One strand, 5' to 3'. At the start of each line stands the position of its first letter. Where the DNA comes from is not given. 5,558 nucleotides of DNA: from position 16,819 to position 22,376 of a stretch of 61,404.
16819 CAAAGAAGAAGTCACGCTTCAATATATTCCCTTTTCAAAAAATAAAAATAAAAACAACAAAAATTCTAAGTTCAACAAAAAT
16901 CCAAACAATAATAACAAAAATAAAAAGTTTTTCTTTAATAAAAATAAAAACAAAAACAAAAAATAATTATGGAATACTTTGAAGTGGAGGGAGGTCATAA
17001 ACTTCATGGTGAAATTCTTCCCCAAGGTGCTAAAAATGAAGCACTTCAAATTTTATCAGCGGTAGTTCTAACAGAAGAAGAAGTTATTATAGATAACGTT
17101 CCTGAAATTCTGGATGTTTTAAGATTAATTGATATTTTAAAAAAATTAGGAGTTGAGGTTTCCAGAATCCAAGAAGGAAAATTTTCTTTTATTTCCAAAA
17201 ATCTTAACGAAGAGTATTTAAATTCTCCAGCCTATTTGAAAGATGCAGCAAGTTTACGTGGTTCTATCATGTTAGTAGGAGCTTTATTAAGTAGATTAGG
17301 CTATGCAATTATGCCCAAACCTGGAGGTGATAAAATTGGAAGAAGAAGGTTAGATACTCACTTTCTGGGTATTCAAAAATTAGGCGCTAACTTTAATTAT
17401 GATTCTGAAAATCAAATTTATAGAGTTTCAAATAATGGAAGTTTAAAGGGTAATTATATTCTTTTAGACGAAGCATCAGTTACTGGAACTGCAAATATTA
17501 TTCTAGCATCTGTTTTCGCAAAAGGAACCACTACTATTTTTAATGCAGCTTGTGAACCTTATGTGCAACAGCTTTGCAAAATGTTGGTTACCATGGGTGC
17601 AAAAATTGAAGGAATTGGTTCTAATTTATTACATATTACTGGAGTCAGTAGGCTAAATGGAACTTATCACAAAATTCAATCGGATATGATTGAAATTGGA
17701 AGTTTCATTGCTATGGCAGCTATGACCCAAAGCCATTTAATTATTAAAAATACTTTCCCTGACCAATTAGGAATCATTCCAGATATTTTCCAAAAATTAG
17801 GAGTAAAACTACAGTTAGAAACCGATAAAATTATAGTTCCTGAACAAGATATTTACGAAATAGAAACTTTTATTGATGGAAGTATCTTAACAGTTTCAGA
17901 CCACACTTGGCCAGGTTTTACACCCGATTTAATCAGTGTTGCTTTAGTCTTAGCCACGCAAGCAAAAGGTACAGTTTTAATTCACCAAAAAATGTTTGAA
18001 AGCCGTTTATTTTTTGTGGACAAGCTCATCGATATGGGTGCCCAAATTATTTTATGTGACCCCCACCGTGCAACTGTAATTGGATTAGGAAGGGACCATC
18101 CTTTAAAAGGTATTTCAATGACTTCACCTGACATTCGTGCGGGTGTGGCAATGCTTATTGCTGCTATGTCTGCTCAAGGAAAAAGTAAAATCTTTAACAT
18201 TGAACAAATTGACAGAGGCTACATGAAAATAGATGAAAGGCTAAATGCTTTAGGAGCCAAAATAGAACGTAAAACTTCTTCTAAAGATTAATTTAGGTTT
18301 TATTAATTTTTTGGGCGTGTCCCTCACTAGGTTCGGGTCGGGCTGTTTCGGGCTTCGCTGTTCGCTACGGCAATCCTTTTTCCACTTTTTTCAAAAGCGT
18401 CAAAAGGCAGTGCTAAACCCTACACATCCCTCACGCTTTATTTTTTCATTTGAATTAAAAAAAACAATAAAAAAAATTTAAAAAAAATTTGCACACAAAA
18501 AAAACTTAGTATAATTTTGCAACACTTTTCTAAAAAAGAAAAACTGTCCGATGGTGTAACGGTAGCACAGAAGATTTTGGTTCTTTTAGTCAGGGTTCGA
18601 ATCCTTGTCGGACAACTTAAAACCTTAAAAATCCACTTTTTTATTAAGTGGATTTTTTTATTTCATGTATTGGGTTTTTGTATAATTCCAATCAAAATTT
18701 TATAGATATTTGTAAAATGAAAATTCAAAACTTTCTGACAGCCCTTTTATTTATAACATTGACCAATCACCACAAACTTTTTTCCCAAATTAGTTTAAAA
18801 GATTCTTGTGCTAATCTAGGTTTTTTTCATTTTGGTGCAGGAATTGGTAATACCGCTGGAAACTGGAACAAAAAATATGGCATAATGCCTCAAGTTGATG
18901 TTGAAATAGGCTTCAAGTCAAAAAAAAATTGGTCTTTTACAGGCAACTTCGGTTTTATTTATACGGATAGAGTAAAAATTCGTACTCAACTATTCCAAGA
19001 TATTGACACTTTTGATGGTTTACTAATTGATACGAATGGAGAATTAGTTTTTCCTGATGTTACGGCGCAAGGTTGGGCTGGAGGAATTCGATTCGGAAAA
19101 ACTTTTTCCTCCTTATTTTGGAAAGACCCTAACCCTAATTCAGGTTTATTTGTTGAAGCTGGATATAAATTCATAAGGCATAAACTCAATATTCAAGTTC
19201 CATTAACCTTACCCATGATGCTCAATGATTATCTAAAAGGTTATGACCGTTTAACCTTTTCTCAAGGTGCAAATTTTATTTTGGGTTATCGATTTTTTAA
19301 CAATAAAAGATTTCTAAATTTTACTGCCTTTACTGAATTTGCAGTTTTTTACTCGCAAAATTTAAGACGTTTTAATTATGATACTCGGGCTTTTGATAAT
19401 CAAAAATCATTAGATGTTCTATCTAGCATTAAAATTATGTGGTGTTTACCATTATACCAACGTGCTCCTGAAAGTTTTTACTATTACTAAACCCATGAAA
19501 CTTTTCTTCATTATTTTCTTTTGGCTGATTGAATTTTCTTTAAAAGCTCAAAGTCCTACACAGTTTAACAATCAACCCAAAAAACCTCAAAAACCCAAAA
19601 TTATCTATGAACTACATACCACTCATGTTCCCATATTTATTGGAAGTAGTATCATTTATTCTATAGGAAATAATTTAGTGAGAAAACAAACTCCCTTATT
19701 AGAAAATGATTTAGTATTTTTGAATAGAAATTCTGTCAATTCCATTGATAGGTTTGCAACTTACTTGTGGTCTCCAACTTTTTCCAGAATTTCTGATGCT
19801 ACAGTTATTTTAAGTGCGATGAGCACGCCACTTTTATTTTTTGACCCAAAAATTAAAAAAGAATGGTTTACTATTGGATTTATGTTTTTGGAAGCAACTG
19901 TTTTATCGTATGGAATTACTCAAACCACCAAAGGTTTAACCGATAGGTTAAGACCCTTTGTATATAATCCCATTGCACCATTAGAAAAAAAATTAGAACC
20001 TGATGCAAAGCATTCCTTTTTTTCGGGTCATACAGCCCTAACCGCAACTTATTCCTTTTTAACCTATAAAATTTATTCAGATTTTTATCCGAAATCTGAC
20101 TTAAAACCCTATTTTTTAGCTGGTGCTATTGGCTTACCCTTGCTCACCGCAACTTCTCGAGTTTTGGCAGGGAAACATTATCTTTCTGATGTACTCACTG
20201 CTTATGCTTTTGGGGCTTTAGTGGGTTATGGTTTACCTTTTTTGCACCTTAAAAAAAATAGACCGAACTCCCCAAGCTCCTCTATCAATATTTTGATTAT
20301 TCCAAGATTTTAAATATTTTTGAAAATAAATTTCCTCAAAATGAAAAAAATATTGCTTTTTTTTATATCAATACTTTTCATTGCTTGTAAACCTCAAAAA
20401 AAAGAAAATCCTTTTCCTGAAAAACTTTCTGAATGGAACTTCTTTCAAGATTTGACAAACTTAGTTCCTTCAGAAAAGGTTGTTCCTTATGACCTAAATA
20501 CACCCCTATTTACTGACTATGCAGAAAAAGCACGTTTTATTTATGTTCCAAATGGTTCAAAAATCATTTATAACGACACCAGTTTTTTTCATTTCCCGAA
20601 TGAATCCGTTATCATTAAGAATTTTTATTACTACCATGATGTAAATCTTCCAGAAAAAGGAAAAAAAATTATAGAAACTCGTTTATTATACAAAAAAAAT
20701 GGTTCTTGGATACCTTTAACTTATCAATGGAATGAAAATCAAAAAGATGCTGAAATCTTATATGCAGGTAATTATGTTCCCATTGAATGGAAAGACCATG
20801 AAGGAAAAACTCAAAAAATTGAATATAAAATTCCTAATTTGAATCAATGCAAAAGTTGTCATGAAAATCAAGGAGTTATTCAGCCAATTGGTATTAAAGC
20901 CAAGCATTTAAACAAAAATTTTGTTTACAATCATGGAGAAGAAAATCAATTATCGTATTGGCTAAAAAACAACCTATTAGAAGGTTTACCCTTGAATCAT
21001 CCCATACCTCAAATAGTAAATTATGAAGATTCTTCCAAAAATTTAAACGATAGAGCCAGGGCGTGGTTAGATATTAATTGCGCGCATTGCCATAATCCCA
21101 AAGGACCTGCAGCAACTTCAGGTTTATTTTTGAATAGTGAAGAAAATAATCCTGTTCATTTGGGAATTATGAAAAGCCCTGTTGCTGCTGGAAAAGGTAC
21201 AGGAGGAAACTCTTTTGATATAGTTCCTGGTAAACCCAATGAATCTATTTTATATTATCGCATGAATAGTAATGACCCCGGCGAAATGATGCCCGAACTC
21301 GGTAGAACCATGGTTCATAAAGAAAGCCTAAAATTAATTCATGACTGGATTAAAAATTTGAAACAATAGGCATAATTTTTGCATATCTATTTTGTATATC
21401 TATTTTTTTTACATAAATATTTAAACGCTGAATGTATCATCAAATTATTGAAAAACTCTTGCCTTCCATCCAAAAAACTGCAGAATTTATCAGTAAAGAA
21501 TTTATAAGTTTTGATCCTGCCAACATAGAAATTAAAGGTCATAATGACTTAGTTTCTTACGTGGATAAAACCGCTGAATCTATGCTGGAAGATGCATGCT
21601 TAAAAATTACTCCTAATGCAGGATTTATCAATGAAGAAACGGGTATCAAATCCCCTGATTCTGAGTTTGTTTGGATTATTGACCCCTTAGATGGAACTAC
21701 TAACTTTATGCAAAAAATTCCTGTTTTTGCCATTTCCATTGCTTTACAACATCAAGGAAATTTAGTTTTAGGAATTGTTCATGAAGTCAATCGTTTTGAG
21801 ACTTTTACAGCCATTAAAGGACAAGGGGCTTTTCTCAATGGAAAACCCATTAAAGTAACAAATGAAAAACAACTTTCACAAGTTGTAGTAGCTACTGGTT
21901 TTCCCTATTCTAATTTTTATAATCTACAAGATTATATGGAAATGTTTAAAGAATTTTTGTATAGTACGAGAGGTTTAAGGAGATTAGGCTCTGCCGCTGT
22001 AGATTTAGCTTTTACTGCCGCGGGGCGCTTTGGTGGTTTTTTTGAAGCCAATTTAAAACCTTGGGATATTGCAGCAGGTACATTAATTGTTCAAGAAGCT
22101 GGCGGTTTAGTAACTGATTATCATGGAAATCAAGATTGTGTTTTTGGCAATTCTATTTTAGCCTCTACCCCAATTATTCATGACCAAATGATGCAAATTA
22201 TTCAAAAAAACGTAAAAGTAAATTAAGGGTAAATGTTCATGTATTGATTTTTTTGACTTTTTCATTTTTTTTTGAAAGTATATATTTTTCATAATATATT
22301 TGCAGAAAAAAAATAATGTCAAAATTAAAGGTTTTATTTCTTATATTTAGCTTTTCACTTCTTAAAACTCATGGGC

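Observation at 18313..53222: A structured GC-rich repeat family always placed immediately after a stop codon, in sense orientation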

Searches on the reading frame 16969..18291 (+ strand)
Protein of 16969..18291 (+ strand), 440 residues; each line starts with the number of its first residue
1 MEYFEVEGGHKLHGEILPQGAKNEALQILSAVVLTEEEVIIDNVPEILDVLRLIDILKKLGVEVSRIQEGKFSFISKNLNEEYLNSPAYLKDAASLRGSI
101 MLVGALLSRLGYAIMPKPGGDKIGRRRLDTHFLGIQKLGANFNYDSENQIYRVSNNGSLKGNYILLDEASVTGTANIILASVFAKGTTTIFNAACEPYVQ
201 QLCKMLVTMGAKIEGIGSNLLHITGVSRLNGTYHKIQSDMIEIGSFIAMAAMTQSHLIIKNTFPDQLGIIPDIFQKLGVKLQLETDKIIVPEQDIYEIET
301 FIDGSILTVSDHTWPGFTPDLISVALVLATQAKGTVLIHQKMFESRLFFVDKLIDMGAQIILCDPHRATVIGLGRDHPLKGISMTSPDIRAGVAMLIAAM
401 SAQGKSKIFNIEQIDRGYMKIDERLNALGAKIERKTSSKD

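Call 14: find_encoding_contigs(protein=window:16969-18291:+, flank=10000, max_places=6)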
Protein window:16969-18291:+ (440 aa): no gene with exactly this product is on record in the collection.

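Call 86: search_protein_families(library=pfam, proteins=[window:16969-18291:+], max_evalue=0.00001)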
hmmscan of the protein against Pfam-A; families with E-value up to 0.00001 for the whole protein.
window:16969-18291:+ (440 aa): 1 family
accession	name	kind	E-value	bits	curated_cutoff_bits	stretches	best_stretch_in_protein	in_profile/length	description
PF00275.25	EPSP_synthase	-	1.6e-60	205.4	22.8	1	6-425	1-417/417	EPSP synthase (3-phosphoshikimate 1-carboxyvinyltransferase)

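Call 91: find_homologous_proteins(query=window:16969-18291:+, max_evalue=1e-100)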
Query window:16969-18291:+ (440 aa): 8000 proteins with E <= 1e-100 among 8000 candidates; the best 120 are listed.
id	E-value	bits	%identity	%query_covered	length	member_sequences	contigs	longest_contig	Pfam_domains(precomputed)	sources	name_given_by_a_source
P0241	2.1e-285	964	100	100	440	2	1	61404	PF00275.26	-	-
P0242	1.7e-273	925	96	100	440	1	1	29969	PF00275.26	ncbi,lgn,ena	-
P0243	4.6e-262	887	91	100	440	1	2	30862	PF00275.26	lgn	-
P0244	7.3e-250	847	89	100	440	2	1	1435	PF00275.26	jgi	-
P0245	9.5e-250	847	88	99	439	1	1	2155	PF00275.26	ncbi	-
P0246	1.6e-246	836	87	99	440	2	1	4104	PF00275.26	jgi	jgi:UDP-N-acetylglucosamine 1-carboxyvinyltransferase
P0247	6.8e-232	788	61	79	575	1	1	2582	PF00275.26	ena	-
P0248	3.9e-217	739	77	99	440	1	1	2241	PF00275.26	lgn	-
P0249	1.2e-207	708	74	100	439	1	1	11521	PF00275.26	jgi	-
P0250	3.1e-206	703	73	100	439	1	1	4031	PF00275.26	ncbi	-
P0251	7.2e-199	679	72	99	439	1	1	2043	PF00275.26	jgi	-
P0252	1.2e-197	675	70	99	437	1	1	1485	PF00275.26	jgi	jgi:UDP-N-acetylglucosamine 1-carboxyvinyltransferase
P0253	1.5e-197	675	70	99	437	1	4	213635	PF00275.26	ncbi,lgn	-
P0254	9.1e-197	672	71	99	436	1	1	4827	PF00275.26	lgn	-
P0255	3.3e-196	670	71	99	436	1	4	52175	PF00275.26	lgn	-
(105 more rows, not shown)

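Call 92: find_encoding_contigs(protein=P0242, flank=10000, max_places=2)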
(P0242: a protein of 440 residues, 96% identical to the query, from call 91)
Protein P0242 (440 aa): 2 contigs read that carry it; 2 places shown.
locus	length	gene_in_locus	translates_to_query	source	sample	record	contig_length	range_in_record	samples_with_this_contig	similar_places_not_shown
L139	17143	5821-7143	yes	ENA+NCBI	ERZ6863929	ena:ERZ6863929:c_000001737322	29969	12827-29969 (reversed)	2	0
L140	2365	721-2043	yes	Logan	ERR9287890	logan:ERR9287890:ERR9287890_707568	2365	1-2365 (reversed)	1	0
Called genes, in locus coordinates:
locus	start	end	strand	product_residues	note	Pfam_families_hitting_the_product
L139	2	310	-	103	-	?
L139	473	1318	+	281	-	PF02737:3HCDH_N, PF00725:3HCDH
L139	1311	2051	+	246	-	PF00072:Response_reg, PF04397:LytTR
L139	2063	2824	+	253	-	PF03741:TerC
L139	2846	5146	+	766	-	PF19081:Ig_7, PF08329:ChitinaseA_N (faint), PF00801:PKD (weak), PF18911:PKD_4, PF13585:CHU_C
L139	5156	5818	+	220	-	PF14123:DUF4290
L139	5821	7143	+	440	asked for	PF00275:EPSP_synthase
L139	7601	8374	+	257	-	-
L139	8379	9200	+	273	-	PF14360:PAP2_C (faint), PF01569:PAP2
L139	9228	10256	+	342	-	-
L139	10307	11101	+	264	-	PF00459:Inositol_P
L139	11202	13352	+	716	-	PF01804:Penicil_amidase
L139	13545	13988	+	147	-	-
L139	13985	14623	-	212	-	-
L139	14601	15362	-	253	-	PF00149:Metallophos, PF12850:Metallophos_2 (faint)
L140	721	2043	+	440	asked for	PF00275:EPSP_synthase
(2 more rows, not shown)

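Call 93: find_encoding_contigs(protein=P0243, flank=10000, max_places=2)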
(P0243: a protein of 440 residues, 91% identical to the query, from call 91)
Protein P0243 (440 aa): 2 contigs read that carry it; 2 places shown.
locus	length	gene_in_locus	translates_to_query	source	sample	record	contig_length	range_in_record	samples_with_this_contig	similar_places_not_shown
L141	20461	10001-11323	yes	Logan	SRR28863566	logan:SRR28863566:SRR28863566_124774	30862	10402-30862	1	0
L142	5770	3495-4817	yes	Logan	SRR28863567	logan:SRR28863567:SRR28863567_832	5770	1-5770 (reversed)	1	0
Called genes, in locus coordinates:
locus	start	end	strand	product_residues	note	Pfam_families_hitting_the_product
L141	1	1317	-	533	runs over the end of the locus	PF01039:Carboxyl_trans, PF03255:ACCA (weak)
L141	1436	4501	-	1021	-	PF18962:Por_Secre_tail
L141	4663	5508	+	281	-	PF02737:3HCDH_N, PF00725:3HCDH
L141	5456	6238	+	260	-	PF00072:Response_reg, PF04397:LytTR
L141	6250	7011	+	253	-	PF03741:TerC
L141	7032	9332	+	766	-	PF19081:Ig_7 (faint), PF06832:BiPBP_C (faint), PF08329:ChitinaseA_N (faint), PF00801:PKD, PF18911:PKD_4, PF13585:CHU_C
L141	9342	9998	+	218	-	PF14123:DUF4290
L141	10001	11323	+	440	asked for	PF00275:EPSP_synthase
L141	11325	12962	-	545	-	PF17900:Peptidase_M1_N (faint), PF01433:Peptidase_M1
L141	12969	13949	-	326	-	PF00365:PFK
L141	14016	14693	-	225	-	PF20582:UPF0758_N, PF04002:RadC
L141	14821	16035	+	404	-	-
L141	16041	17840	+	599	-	PF00871:Acetate_kinase, PF06130:PTAC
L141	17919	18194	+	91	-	PF00312:Ribosomal_S15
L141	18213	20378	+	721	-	PF01138:RNase_PH, PF03725:RNase_PH_C, PF03726:PNPase, PF01138:RNase_PH, PF00013:KH_1, PF00575:S1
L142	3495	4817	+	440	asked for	PF00275:EPSP_synthase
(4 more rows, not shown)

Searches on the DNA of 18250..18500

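Call 9: search_rna_families(source=window, start=18250, end=18500, threshold=evalue, max_evalue=10, show_alignments=3)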
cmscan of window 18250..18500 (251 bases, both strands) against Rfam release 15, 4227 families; matches with E-value up to 10: 0.
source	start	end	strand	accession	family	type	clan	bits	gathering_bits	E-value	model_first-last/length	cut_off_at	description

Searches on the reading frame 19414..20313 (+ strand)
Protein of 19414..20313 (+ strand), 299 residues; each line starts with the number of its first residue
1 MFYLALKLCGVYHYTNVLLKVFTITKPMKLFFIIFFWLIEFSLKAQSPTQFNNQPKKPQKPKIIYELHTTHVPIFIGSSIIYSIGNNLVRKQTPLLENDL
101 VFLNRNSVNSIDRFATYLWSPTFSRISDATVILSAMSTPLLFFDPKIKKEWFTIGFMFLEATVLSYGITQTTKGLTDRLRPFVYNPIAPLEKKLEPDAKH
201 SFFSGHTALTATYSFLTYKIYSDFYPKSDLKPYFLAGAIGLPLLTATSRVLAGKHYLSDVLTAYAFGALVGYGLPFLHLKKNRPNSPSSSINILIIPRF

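Call 86: search_protein_families(library=pfam, proteins=[window:19414-20313:+], max_evalue=0.00001)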
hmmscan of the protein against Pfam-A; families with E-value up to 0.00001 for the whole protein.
window:19414-20313:+ (299 aa): 1 family
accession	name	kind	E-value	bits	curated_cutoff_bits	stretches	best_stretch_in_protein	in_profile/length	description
PF01569.27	PAP2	-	1e-17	64.5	27.2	1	158-281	5-128/130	PAP2 superfamily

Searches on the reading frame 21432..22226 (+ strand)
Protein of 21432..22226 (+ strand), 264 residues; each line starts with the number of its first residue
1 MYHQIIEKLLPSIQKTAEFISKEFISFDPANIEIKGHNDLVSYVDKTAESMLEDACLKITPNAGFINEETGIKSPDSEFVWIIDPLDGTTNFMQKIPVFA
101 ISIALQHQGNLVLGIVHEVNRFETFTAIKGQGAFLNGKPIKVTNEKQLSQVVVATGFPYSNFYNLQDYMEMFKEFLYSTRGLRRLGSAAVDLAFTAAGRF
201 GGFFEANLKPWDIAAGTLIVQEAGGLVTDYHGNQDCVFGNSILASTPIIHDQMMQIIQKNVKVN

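Call 86: search_protein_families(library=pfam, proteins=[window:21432-22226:+], max_evalue=0.00001)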
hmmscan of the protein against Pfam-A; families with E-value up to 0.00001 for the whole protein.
window:21432-22226:+ (264 aa): 1 family
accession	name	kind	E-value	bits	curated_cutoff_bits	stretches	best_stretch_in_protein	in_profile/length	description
PF00459.30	Inositol_P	-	9.3e-62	209.4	27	1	10-260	10-269/271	Inositol monophosphatase family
